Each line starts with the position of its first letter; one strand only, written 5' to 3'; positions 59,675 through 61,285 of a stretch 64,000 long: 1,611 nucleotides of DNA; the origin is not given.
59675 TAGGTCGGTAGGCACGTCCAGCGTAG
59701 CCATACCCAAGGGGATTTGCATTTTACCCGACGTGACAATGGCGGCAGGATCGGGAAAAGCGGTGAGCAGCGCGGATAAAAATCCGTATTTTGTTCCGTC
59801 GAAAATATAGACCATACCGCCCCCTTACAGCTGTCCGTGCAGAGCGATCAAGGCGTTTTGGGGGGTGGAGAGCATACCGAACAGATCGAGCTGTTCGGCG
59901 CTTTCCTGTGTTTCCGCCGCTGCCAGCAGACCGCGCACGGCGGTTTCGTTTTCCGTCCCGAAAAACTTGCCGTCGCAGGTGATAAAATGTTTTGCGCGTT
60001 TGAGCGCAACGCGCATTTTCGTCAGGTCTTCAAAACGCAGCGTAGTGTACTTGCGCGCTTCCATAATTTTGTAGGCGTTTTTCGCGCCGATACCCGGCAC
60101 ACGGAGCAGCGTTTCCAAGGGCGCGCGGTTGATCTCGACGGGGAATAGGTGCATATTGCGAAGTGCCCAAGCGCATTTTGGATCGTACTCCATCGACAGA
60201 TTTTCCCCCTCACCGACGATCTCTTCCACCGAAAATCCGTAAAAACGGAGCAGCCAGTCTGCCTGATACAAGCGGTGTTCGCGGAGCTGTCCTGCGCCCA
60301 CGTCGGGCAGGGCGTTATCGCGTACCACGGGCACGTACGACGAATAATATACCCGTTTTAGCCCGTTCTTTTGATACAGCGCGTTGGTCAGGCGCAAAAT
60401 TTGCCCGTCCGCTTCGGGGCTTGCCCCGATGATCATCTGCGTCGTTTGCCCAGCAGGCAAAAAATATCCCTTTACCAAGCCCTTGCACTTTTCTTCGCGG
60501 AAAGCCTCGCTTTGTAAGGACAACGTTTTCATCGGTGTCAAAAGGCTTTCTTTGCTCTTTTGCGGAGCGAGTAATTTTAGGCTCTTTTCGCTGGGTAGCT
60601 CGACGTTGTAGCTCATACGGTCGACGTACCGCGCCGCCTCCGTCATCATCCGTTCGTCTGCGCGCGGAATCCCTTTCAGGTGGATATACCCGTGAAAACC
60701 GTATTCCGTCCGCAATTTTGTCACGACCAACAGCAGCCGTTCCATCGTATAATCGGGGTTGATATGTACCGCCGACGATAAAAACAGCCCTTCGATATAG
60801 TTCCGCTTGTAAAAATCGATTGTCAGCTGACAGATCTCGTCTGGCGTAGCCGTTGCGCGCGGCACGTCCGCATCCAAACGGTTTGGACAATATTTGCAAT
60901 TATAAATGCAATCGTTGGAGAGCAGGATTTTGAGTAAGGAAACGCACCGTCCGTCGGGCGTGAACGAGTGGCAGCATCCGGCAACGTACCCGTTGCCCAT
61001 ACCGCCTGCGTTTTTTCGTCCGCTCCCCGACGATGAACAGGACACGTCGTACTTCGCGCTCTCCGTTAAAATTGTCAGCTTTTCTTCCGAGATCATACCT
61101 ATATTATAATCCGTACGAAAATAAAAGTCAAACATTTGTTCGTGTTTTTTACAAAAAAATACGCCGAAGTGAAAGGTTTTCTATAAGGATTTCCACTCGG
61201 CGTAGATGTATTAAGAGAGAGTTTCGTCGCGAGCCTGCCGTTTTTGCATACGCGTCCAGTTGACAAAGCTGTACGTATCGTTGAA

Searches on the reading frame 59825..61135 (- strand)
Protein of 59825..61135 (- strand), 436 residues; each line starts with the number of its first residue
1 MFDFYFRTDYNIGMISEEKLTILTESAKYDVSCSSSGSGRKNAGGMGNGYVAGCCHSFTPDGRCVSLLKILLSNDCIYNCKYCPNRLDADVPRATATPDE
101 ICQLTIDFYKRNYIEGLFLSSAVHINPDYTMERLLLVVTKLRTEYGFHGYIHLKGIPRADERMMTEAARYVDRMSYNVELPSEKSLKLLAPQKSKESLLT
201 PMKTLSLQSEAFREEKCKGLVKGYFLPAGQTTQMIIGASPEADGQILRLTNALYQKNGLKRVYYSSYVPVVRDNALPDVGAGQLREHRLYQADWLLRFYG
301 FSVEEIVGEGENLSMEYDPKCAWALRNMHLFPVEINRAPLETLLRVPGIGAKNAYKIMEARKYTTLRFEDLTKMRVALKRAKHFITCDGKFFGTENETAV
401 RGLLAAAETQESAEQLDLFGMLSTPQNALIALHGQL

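Call 65: search_protein_families(library=pfam, proteins=[window:59825-61135:-], max_evalue=0.0001)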
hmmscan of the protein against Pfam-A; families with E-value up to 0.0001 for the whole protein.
window:59825-61135:- (436 aa): 2 families
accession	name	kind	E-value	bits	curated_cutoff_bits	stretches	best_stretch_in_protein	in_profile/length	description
PF04055.27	Radical_SAM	-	5.1e-05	23.9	29.5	1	71-198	2-129/166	Radical SAM superfamily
PF12836.13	HHH_3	-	5.8e-05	23.6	27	0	333-362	6-35/65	Helix-hairpin-helix motif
